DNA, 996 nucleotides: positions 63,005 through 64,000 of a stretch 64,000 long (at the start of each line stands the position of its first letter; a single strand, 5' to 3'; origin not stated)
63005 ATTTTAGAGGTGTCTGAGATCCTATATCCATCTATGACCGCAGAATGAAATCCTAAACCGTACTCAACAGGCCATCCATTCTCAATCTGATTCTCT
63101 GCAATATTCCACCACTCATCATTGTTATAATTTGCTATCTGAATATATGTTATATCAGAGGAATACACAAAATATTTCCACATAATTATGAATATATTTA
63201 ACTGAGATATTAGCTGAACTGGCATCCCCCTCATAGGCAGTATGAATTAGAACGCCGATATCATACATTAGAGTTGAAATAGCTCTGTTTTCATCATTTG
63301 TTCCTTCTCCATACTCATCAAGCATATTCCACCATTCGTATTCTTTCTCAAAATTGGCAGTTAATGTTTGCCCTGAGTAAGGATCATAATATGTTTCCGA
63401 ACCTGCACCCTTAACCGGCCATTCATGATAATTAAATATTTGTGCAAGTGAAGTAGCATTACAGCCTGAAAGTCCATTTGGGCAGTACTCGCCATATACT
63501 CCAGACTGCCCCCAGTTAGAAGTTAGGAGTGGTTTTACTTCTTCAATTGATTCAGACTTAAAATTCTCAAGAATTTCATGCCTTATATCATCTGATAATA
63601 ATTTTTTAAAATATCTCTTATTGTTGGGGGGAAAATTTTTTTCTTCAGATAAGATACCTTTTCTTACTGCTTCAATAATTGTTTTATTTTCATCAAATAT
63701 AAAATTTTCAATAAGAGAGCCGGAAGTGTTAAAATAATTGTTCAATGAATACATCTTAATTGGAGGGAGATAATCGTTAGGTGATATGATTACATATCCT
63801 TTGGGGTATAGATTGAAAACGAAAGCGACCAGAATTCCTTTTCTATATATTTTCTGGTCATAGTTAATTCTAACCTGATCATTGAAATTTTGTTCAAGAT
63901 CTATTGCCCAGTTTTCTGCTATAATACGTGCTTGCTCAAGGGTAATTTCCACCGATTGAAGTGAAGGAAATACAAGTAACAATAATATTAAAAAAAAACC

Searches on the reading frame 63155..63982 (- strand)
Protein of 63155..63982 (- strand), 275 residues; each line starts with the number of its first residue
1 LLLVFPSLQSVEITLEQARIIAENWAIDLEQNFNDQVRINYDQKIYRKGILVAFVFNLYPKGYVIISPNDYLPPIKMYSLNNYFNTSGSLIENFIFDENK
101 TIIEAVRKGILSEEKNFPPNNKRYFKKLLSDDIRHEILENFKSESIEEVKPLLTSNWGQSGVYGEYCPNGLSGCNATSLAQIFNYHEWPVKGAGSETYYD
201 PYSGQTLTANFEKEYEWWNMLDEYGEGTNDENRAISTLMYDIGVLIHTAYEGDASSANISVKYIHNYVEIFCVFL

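Call 47: search_protein_families(library=pfam, proteins=[window:63155-63982:-], max_evalue=0.00001)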
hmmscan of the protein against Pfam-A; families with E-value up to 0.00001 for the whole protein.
window:63155-63982:- (275 aa): 1 family
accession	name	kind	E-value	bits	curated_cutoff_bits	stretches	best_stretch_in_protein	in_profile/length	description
PF01640.23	Peptidase_C10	-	6.2e-23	82.5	26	1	157-260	1-112/194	Peptidase C10 family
